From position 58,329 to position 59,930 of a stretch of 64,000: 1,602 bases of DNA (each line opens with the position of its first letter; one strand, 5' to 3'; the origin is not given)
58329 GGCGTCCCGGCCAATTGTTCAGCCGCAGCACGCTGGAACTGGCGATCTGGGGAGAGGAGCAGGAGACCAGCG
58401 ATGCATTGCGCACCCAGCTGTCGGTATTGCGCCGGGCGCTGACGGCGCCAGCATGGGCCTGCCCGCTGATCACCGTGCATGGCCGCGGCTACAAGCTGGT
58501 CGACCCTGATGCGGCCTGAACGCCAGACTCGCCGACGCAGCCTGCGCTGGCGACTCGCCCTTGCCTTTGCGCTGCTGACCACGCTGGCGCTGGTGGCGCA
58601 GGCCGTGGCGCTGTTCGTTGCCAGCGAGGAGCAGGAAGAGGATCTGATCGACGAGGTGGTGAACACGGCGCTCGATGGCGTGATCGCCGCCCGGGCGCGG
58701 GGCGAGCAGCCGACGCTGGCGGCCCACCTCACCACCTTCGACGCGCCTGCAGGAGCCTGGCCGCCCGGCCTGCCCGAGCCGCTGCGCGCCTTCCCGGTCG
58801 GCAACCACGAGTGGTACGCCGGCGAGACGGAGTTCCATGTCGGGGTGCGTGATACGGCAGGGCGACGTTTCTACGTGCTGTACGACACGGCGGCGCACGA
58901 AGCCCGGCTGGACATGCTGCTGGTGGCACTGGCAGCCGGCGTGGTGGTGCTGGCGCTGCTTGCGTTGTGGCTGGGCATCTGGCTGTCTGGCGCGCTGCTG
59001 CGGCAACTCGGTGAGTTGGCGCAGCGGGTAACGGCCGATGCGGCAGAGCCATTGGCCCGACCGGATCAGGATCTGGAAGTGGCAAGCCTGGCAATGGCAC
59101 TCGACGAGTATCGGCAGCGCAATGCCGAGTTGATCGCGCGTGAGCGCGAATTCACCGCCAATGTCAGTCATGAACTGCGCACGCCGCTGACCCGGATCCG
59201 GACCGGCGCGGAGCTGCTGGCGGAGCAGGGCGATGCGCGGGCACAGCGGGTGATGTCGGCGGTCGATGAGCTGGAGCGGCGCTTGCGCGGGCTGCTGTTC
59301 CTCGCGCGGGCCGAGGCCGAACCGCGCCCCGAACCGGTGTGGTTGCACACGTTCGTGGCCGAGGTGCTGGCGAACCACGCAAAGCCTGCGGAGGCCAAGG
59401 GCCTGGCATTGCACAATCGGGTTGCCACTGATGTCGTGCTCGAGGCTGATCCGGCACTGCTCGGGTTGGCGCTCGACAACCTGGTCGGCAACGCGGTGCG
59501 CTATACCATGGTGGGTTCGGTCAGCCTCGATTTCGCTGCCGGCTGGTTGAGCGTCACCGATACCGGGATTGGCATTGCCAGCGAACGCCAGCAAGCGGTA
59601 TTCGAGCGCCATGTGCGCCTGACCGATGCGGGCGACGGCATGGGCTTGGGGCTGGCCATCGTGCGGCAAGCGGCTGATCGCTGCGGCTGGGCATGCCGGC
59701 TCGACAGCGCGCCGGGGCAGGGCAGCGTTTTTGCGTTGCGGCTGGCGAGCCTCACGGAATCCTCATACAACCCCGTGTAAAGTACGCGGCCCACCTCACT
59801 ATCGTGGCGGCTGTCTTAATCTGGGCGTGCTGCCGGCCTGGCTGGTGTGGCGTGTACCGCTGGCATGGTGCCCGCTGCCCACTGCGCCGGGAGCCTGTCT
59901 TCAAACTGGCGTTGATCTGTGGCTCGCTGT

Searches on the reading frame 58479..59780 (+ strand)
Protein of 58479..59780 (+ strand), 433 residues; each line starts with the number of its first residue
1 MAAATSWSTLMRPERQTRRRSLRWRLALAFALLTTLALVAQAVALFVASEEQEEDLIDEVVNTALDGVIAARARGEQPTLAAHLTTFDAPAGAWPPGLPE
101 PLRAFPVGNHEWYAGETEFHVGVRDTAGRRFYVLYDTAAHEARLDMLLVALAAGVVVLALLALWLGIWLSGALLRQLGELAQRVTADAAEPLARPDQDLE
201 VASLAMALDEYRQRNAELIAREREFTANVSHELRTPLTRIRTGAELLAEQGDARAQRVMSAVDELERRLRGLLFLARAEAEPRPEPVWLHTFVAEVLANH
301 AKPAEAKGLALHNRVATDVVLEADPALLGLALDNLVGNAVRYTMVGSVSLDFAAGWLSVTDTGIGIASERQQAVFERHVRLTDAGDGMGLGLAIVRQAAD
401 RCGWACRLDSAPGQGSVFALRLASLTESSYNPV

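Call 4: search_protein_families(library=pfam, proteins=[window:58479-59780:+], max_evalue=1)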
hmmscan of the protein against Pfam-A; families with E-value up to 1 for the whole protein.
window:58479-59780:+ (433 aa): 4 families
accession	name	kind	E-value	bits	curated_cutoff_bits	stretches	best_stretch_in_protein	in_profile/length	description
PF02518.31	HATPase_c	-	1.8e-17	64.2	26.4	1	324-422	2-107/111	Histidine kinase-, DNA gyrase B-, and HSP90-like ATPase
PF00512.31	HisKA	-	5.8e-12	45.9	26.9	1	222-281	2-66/66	His Kinase A (phospho-acceptor) domain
PF04277.18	OAD_gamma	-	0.13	13.4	27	1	148-212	6-76/76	Oxaloacetate decarboxylase, gamma chain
PF03707.21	MHYT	-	0.21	12.1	21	0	141-180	20-56/59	Bacterial signalling protein N terminal repeat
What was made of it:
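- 58509..59780 (+): Sensor histidine kinase, intact (423 aa from Met-11; the 433-aa ORF starts at 58479). Pfam HisKA plus HATPase_c (call 4).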

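Call 7: find_encoding_contigs(protein=window:58479-59780:+, flank=10000, max_places=6)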
Protein window:58479-59780:+ (433 aa): no gene with exactly this product is on record in the collection.

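Call 9: find_related_loci(query=window:58479-59780:+, collection=genome_contigs, flank=10000)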
Query window:58479-59780:+ (433 aa) in genome_contigs; peptide patterns used: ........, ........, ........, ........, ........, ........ (x = any residue, [..] = any of these).
202 stretches matched a pattern; 36 encode a relative of the query (tblastn E <= 1e-3); 36 distinct loci.
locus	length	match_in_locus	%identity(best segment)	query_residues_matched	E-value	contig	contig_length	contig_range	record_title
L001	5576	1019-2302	57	1-426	2e-139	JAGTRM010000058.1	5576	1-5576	MAG: Proteobacteria bacterium isolate CTSoil_114 scaffold_2121, whole genome shotgun sequence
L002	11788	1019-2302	57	1-426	2e-138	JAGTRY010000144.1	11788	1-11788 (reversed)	MAG: Proteobacteria bacterium isolate CTSoil_126 scaffold_8784, whole genome shotgun sequence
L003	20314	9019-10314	54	1-432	2e-135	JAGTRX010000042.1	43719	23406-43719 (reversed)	MAG: Proteobacteria bacterium isolate CTSoil_125 scaffold_1085, whole genome shotgun sequence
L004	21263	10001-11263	54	5-424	2e-133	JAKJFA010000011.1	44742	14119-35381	MAG: Proteobacteria bacterium isolate UR.bin222 NODE_11_length_44742_cov_3.129229, whole genome shotgun sequence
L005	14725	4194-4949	33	197-423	2e-23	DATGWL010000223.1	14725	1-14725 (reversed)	MAG TPA_asm: Saprospiraceae bacterium isolate SMAG_U10581 k141_383641, whole genome shotgun sequence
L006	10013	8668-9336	37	224-423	3e-23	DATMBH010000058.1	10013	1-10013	MAG TPA_asm: Gemmatimonadales bacterium isolate SMAG_U13348 k141_46471, whole genome shotgun sequence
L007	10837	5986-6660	37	222-423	4e-23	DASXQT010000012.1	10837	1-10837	MAG TPA_asm: Candidatus Eisenbacteria bacterium isolate SMAG_U4620 k141_1251986, whole genome shotgun sequence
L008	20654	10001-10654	31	225-422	2e-22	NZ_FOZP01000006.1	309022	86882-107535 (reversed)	Lutibacter maritimus strain DSM 24450, whole genome shotgun sequence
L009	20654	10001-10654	35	225-422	2e-20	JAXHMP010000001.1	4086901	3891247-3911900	MAG: Bacteroidota bacterium isolate Salar_de_Ascotan_soil_MAG_ASO55 contig_531_polypolish, whole genome shotgun sequence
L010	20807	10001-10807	34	178-418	3e-20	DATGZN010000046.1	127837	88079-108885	MAG TPA_asm: Bryobacteraceae bacterium isolate SMAG_U10665 k141_481167, whole genome shotgun sequence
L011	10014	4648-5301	35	224-420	2e-19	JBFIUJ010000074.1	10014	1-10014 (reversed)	MAG: Gemmatimonadales bacterium isolate Mix_sand13.2021.11.G.8 k141_3121320_length_10014_cov_11.2571, whole genome shotg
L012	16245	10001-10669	33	224-422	3e-19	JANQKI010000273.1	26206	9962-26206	MAG: Opitutaceae bacterium isolate PL25a_bin.151 k99_459658, whole genome shotgun sequence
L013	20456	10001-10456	43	286-422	8e-19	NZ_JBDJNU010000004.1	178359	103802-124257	Stenotrophomonas lacuserhaii strain TWI353 contig00004, whole genome shotgun sequence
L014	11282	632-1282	37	225-422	1e-18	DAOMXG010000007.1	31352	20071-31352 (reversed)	MAG TPA_asm: Beijerinckiaceae bacterium isolate AMR_MDS_5658 NODE_962_length_31352_cov_11.198454, whole genome shotgun s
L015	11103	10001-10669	32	225-422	2e-18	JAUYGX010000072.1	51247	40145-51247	MAG: Bacteroidales bacterium isolate C24_maxbin.026 C24_k141_762454, whole genome shotgun sequence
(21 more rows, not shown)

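Call 13: search_protein_families(library=pfam, proteins=[L002:2434-4095:+, L002:4080-4823:+, L003:10387-12036:+, L003:12043-12813:+, L004:11402-12823:+, L004:13024-14430:+], max_evalue=0.001)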
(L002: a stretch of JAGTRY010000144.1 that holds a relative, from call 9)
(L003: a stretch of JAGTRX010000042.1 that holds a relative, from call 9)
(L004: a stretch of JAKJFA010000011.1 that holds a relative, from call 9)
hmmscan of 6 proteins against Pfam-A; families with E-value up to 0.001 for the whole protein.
L002:2434-4095:+ (553 aa): 2 families
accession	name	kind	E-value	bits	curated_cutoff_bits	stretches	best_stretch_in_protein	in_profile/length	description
PF00884.28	Sulfatase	-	1.5e-66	225.2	25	1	246-535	3-301/301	Sulfatase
PF08019.17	EptA_B_N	-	1.5e-52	178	22.3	1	67-216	1-150/152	Phosphoethanolamine transferase EptA/EptB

L002:4080-4823:+ (247 aa): 1 family
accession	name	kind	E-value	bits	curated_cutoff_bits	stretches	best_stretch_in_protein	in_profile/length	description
PF01569.27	PAP2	-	9.5e-12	45.2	27.2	1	113-241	3-126/130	PAP2 superfamily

L003:10387-12036:+ (549 aa): 2 families
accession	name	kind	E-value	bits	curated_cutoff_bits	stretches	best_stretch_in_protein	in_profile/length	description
PF00884.28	Sulfatase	-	2.8e-67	227.6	25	1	241-530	3-301/301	Sulfatase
PF08019.17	EptA_B_N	-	7.7e-52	175.6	22.3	1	62-212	1-151/152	Phosphoethanolamine transferase EptA/EptB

L003:12043-12813:+ (256 aa): 1 family
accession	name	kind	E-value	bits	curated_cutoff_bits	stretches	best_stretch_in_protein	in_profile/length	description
PF01569.27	PAP2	-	1.7e-11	44.4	27.2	1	104-230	4-125/130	PAP2 superfamily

L004:11402-12823:+ (473 aa): 1 family
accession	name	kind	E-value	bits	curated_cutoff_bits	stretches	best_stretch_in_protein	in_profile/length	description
PF02233.22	PNTB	-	2.1e-197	657.1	31.7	1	7-465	2-454/456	NAD(P) transhydrogenase beta subunit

L004:13024-14430:+ (468 aa): 2 families
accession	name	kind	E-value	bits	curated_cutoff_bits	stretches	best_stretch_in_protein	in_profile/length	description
PF00208.27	ELFV_dehydrog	-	2.3e-91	306.2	23.4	1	222-466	1-241/241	Glutamate/Leucine/Phenylalanine/Valine dehydrogenase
PF02812.23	ELFV_dehydrog_N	-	3.4e-51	172.8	25.3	1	77-204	1-128/129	Glu/Leu/Phe/Val dehydrogenase, dimerisation domain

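Call 19: find_homologous_proteins(query=window:58479-59780:+, max_evalue=1e-20)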
Query window:58479-59780:+ (433 aa): 288 proteins with E <= 1e-20 among 8000 candidates; the best 120 are listed.
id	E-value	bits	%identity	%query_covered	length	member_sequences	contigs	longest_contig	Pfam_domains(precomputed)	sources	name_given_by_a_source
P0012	6.1e-269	910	100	98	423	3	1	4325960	PF02518.32,PF00512.32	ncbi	-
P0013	9.6e-176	603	72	97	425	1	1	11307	PF02518.32,PF00512.32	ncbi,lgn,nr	ncbi:MAG TPA: HAMP domain-containing sensor histidine kinase [Chitinolyticbacter sp.]|nr:HAMP domain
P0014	1.6e-140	487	58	94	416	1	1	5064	PF02518.32,PF00512.32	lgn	-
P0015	3.8e-140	486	58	94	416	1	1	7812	PF02518.32,PF00512.32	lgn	-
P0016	2.0e-139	484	57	95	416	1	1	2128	PF02518.32,PF00512.32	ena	-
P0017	3.1e-139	483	58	94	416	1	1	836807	PF02518.32,PF00512.32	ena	-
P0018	3.7e-139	483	57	95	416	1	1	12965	PF02518.32,PF00512.32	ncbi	-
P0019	6.5e-139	482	59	93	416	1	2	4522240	PF02518.32,PF00512.32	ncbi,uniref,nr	ncbi:sensor histidine kinase [Chitiniphilus eburneus]|uniref:histidine kinase n=1 Tax=Chitiniphilus 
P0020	2.5e-138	480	55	91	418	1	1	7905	PF02518.32,PF00512.32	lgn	-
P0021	1.4e-136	474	55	98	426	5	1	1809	PF02518.32,PF00512.32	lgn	-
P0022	5.8e-136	472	55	95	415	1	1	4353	PF02518.32,PF00512.32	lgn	-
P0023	6.6e-136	472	59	94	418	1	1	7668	PF02518.32,PF00512.32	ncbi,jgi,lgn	-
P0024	6.9e-134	465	58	92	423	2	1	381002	PF02518.32,PF00512.32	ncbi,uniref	ncbi:sensor histidine kinase [Chitiniphilus shinanonensis]|uniref:sensor histidine kinase n=1 Tax=Ch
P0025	5.0e-132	459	60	92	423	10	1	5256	PF02518.32,PF00512.32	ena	-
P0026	6.9e-132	459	55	95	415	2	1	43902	PF02518.32,PF00512.32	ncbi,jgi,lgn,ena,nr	ncbi:MAG: histidine kinase [Proteobacteria bacterium]|nr:histidine kinase [Pseudomonadota bacterium]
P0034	6.3e-128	446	57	91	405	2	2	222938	PF02518.32,PF00512.32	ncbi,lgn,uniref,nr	ncbi:cell wall metabolism sensor histidine kinase WalK [Andreprevotia sp. IGB-42]|uniref:sensor hist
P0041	8.1e-122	426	52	98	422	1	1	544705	PF02518.32,PF00512.32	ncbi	ncbi:sensor histidine kinase [Paracidovorax citrulli]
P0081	2.4e-108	381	49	91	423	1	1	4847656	PF02518.32,PF00512.32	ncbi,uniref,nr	ncbi:sensor histidine kinase [Noviherbaspirillum denitrificans]|uniref:histidine kinase n=1 Tax=Novi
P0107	5.1e-81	291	44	92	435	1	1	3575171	PF02518.32,PF00512.32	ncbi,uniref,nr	ncbi:HAMP domain-containing histidine kinase [Chitinibacter bivalviorum]|uniref:histidine kinase n=1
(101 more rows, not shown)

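Call 20: find_encoding_contigs(protein=P0013, flank=6000, max_places=2)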
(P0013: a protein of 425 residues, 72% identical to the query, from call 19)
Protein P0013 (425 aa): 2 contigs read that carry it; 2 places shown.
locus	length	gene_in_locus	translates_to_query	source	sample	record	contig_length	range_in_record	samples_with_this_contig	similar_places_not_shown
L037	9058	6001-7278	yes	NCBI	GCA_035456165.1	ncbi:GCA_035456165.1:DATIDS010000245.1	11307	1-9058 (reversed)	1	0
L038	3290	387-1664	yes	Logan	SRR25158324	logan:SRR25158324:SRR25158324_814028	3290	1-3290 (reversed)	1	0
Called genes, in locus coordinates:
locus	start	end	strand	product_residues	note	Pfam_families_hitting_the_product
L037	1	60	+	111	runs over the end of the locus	-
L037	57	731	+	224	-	PF01656:CbiA, PF13500:AAA_26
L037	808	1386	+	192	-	PF00578:AhpC-TSA, PF02630:SCO1-SenC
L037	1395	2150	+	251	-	PF07317:PilZN, PF07238:PilZ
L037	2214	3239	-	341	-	PF08240:ADH_N, PF00107:ADH_zinc_N, PF13602:ADH_zinc_N_2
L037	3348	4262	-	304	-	-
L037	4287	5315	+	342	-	PF00111:Fer2, PF00970:FAD_binding_6, PF00175:NAD_binding_1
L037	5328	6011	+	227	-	PF00072:Response_reg, PF00486:Trans_reg_C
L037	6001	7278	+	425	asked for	PF00512:HisKA, PF02518:HATPase_c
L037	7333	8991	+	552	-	PF08019:EptA_B_N, PF00884:Sulfatase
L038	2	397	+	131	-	?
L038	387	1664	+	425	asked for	PF00512:HisKA, PF02518:HATPase_c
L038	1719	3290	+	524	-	?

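Call 21: find_encoding_contigs(protein=P0019, flank=6000, max_places=2)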
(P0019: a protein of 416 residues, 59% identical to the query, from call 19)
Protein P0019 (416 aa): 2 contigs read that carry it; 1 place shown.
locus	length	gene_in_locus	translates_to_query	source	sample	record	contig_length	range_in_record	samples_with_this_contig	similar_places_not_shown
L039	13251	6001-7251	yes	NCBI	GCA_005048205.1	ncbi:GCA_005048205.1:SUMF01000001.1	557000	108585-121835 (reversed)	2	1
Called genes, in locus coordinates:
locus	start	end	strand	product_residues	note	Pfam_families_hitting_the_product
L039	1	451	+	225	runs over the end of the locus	PF01656:CbiA, PF13500:AAA_26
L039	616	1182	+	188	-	PF08534:Redoxin (weak), PF00578:AhpC-TSA, PF02630:SCO1-SenC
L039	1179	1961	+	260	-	PF07317:PilZN, PF07238:PilZ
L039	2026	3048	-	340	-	PF08240:ADH_N, PF00107:ADH_zinc_N, PF13602:ADH_zinc_N_2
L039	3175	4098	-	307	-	PF01370:Epimerase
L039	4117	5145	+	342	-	PF00111:Fer2, PF00970:FAD_binding_6, PF00175:NAD_binding_1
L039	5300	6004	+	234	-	PF00072:Response_reg, PF00486:Trans_reg_C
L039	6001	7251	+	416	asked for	PF00512:HisKA, PF02518:HATPase_c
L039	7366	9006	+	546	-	PF08019:EptA_B_N, PF00884:Sulfatase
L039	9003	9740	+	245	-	PF01569:PAP2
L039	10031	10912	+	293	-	PF01869:BcrAD_BadFG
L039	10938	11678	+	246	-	PF00392:GntR, PF07702:UTRA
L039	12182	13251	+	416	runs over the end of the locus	PF01547:SBP_bac_1, PF13416:SBP_bac_8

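Call 22: find_encoding_contigs(protein=P0024, flank=6000, max_places=2)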
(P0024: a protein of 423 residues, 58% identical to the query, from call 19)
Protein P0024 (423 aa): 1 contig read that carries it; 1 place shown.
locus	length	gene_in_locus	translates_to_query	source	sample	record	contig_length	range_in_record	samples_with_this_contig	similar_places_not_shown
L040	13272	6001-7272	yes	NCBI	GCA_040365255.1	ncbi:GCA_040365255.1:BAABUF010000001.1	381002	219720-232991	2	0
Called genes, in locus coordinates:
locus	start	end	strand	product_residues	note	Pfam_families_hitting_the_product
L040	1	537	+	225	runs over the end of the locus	PF01656:CbiA, PF13500:AAA_26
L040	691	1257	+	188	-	PF00578:AhpC-TSA, PF02630:SCO1-SenC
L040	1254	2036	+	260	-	PF07317:PilZN, PF07238:PilZ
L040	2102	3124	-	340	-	PF08240:ADH_N, PF00107:ADH_zinc_N, PF13602:ADH_zinc_N_2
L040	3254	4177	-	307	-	PF01370:Epimerase (weak)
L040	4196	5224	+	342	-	PF00111:Fer2, PF00970:FAD_binding_6, PF00175:NAD_binding_1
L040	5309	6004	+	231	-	PF00072:Response_reg, PF00486:Trans_reg_C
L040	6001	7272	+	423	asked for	PF00512:HisKA, PF02518:HATPase_c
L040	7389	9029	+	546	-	PF08019:EptA_B_N, PF00884:Sulfatase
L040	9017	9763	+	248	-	PF01569:PAP2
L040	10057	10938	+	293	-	PF01869:BcrAD_BadFG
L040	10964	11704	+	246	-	PF00392:GntR, PF07702:UTRA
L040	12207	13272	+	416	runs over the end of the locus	PF01547:SBP_bac_1, PF13416:SBP_bac_8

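Call 23: find_encoding_contigs(protein=P0034, flank=6000, max_places=2)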
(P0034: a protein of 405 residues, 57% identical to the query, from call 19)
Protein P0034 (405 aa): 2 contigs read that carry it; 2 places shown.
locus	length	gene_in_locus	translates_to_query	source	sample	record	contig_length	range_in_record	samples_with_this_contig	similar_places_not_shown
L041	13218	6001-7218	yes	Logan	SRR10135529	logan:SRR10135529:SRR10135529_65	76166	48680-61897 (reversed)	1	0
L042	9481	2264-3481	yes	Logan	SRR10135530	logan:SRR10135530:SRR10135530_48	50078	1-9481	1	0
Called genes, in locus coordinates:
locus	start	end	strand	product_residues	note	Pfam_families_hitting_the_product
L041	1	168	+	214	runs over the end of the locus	PF09335:VTT_dom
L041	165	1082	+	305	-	PF01209:Ubie_methyltran, PF13489:Methyltransf_23, PF08241:Methyltransf_11, PF08242:Methyltransf_12, PF13649:Methyltransf_25, PF13847:Methyltransf_31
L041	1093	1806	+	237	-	PF01656:CbiA, PF07755:DUF1611 (faint), PF13500:AAA_26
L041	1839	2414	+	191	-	PF00578:AhpC-TSA, PF02630:SCO1-SenC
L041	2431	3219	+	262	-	PF07317:PilZN, PF07238:PilZ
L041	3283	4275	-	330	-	PF01370:Epimerase (weak)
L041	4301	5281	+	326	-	PF00111:Fer2, PF00970:FAD_binding_6, PF00175:NAD_binding_1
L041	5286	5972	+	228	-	PF00072:Response_reg, PF00486:Trans_reg_C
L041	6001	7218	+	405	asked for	PF00512:HisKA, PF02518:HATPase_c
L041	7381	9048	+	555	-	PF08019:EptA_B_N, PF00884:Sulfatase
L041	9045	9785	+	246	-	PF01569:PAP2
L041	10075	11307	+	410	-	PF00162:PGK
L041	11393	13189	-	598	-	-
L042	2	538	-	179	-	?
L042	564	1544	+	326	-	PF00111:Fer2, PF00970:FAD_binding_6, PF00175:NAD_binding_1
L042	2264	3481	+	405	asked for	PF00512:HisKA, PF02518:HATPase_c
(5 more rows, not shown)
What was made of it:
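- On EptA/MCR phosphoethanolamine transferase (descent from the family): Identical flanking genes in L037, L039, L040 and L041 (calls 20-23).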

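Call 28: search_protein_families(library=ncbifam, proteins=[window:58509-59780:+, L037:7333-8991:+, L040:9017-9763:+, L040:7389-9029:+], max_evalue=0.00001)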
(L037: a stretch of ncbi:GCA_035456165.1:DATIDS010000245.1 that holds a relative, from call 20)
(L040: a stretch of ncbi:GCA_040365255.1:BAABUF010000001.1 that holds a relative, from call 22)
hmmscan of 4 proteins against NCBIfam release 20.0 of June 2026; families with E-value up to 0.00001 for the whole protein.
window:58509-59780:+ (423 aa): 64 families (the best 25 are shown)
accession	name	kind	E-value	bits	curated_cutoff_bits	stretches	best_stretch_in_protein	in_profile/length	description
NF008025.0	PRK10755.1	equivalog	1.2e-34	119.6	314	1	141-387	69-328/362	two-component system sensor histidine kinase PmrB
NF046044.1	PnpS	equivalog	7.8e-33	114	400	1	212-412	170-389/390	two-component system histidine kinase PnpS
TIGR02966.1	phoR_proteo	equivalog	5.2e-31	107.9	334.2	1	211-411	113-332/333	phosphate regulon sensor histidine kinase PhoR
TIGR01386.1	cztS_silS_copS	subfamily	5.7e-31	108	292.55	1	120-412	145-456/457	heavy metal sensor histidine kinase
NF052314.1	T9SS_HK_PorY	subfamily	4.2e-30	105.1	350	1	131-396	126-403/418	PorY family sensor histidine kinase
NF007898.0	PRK10604.1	equivalog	5.8e-30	104.8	478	1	137-415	135-424/433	two-component system sensor histidine kinase RstB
NF008312.0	PRK11100.1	equivalog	1.1e-29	103.6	356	1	137-413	185-473/477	two-component system sensor histidine kinase CreC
NF007664.1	PRK10337.1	equivalog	1e-28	100.2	475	1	137-405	153-435/442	quorum sensing histidine kinase QseC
NF041832.1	near_NosP_CTERM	subfamily_domain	3.8e-28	98.6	400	1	214-415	9-226/370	NahK/ErcS family hybrid sensor histidine kinase/response regulator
TIGR02956.1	TMAO_torS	equivalog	5.7e-27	94.2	676.5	1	214-413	466-681/967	TMAO reductase system sensor histidine kinase/response regulator TorS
NF041735.1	hist_kin_RppB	equivalog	1e-26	93.7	400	1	213-412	217-437/438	two-component system sensor histidine kinase RppB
NF040691.1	MtrAB_MtrB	equivalog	2.8e-26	92.6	450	1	167-414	228-492/507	MtrAB system histidine kinase MtrB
NF007004.0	PRK09467.1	equivalog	1e-25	90.5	415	1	130-404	151-426/440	two-component system sensor histidine kinase EnvZ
NF011874.0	PRK15347.1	equivalog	1.1e-24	86.6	852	1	191-412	377-612/921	two component system sensor kinase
NF033092.0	HK_WalK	equivalog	1.2e-23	83.6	725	1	211-412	371-592/594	cell wall metabolism sensor histidine kinase WalK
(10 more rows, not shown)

L037:7333-8991:+ (552 aa): 21 families
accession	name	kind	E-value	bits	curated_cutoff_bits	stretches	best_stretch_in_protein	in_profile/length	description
NF028537.1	P_eth_NH2_trans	domain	2e-186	620.6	500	1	22-547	3-526/527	phosphoethanolamine--lipid A transferase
NF008619.0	PRK11598.1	equivalog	1.2e-169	565.3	660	1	26-552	15-544/546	phosphoethanolamine transferase EptA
NF033671.1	polymyxin_MCR7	exception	3.2e-136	455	1250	1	27-551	10-536/539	MCR-7 family phosphoethanolamine--lipid A transferase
NF047438.1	polymyxin_MCR12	exception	2.5e-135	451.9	1200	1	38-551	29-544/548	MCR-12 family phosphoethanolamine--lipid A transferase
NF033409.0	poly_MCR3_broad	equivalog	3.6e-134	448.3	1075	1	27-551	8-534/535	MCR-3-related phosphoethanolamine--lipid A transferase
NF033862.2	polymyxin_MCR10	exception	7.9e-127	424.1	1250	1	24-551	9-538/539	MCR-10 family phosphoethanolamine--lipid A transferase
NF033836.1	polymyxin_MCR9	exception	1.5e-126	423.3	1240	1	27-551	12-538/539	MCR-9 family phosphoethanolamine--lipid A transferase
NF033408.5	polymyxin_MCR3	exception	1.5e-126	423.2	1225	1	29-551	14-538/540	MCR-3 family phosphoethanolamine--lipid A transferase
NF033463.1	polymyxin_MCR5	exception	1.4e-121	406.8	1250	1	20-552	14-543/547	MCR-5 family phosphoethanolamine--lipid A transferase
NF033669.1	polymyxin_MCR8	exception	2.9e-121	406.1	1250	1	22-551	10-545/565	MCR-8 family phosphoethanolamine--lipid A transferase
NF053859.1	polymyxin_MCR13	exception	1.4e-120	403.7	1250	1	26-552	11-539/541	MCR-13 family phosphoethanolamine--lipid A transferase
NF033462.1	polymyxin_MCR4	exception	3.5e-116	389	1225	1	21-551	7-540/541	MCR-4 family phosphoethanolamine--lipid A transferase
NF000465.1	polymyxin_MCR1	exception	5.2e-104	349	1100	1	67-498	56-499/541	MCR-1 family phosphoethanolamine--lipid A transferase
NF007160.0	PRK09598.1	equivalog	6.3e-101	338.3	561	1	26-549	17-520/523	phosphoethanolamine--lipid A transferase EptA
NF012159.0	polymyxin_MCR2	exception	9e-101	338.2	1200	1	26-499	16-498/538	MCR-2 family phosphoethanolamine--lipid A transferase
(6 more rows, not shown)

L040:9017-9763:+ (248 aa): 2 families
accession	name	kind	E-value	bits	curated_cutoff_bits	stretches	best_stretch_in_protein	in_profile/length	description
NF028538.0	PAP2_lipid_A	equivalog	1.2e-20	74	275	1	111-238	104-228/234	PAP2 family lipid A phosphatase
NF028536.0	PAP2_near_MCR1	equivalog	1.8e-18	67.1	475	1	97-239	96-231/237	PAP2 family protein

L040:7389-9029:+ (546 aa): 19 families
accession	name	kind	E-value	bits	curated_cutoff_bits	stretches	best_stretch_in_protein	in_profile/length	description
NF028537.1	P_eth_NH2_trans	domain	3.2e-190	633.2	500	1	18-541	8-526/527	phosphoethanolamine--lipid A transferase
NF008619.0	PRK11598.1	equivalog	3.6e-178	593.5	660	1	18-545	16-543/546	phosphoethanolamine transferase EptA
NF033409.0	poly_MCR3_broad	equivalog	3.4e-143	478.1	1075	1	53-546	42-535/535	MCR-3-related phosphoethanolamine--lipid A transferase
NF033671.1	polymyxin_MCR7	exception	1.1e-138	463.2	1250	1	20-546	11-537/539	MCR-7 family phosphoethanolamine--lipid A transferase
NF047438.1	polymyxin_MCR12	exception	1.3e-136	456.2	1200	1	29-545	28-544/548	MCR-12 family phosphoethanolamine--lipid A transferase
NF033669.1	polymyxin_MCR8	exception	2.9e-135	452.4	1250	1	20-545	16-545/565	MCR-8 family phosphoethanolamine--lipid A transferase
NF033408.5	polymyxin_MCR3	exception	2.1e-133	445.8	1225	1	57-545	51-538/540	MCR-3 family phosphoethanolamine--lipid A transferase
NF033836.1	polymyxin_MCR9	exception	8.1e-132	440.6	1240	1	52-545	45-538/539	MCR-9 family phosphoethanolamine--lipid A transferase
NF033862.2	polymyxin_MCR10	exception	1.4e-128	430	1250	1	53-545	46-538/539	MCR-10 family phosphoethanolamine--lipid A transferase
NF033462.1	polymyxin_MCR4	exception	6.7e-127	424.4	1225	1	53-545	47-540/541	MCR-4 family phosphoethanolamine--lipid A transferase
NF053859.1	polymyxin_MCR13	exception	5.5e-126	421.6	1250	1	58-545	52-538/541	MCR-13 family phosphoethanolamine--lipid A transferase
NF033463.1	polymyxin_MCR5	exception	5.6e-123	411.5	1250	1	12-545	14-542/547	MCR-5 family phosphoethanolamine--lipid A transferase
NF007160.0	PRK09598.1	equivalog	2.3e-102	343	561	1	23-542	17-519/523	phosphoethanolamine--lipid A transferase EptA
NF012159.0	polymyxin_MCR2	exception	1e-101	341.3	1200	1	14-493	12-498/538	MCR-2 family phosphoethanolamine--lipid A transferase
NF033670.1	polymyxin_MCR6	exception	2.2e-98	330.4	1235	1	8-492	7-497/538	MCR-6 family phosphoethanolamine--lipid A transferase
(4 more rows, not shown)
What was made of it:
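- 58509..59780 (+): Best NCBIfam hit is PmrB at 120 bits against a cut-off of 314 (call 28).
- Closest known: EptA/PmrC. Same: The intact orthologues score 620-633 bits on NF028537, above the cut-off of 500 (call 28).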

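Call 31: find_encoding_contigs(protein=P0107, flank=5000, max_places=1)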
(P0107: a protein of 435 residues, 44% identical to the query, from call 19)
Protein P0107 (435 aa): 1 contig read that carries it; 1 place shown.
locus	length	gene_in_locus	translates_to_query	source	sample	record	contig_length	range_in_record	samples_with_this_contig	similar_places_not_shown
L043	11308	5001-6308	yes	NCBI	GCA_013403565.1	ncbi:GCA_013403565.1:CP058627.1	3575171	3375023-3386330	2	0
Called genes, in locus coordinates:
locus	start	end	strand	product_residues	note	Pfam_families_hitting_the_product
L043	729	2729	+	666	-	PF02839:CBM_5_12, PF00704:Glyco_hydro_18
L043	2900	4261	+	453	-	PF08668:HDOD (weak)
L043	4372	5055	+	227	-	PF00072:Response_reg, PF00486:Trans_reg_C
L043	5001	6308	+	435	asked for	PF00512:HisKA, PF02518:HATPase_c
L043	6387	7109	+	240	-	PF01569:PAP2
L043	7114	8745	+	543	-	PF08019:EptA_B_N, PF00884:Sulfatase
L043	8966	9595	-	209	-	PF01656:CbiA, PF09140:MipZ, PF13614:AAA_31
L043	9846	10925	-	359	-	PF00923:TAL_FSA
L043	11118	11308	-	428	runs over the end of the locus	PF11808:PhoR, PF00989:PAS (weak), PF13188:PAS_8, PF13426:PAS_9 (faint), PF00512:HisKA, PF13581:HATPase_c_2 (weak), PF02518:HATPase_c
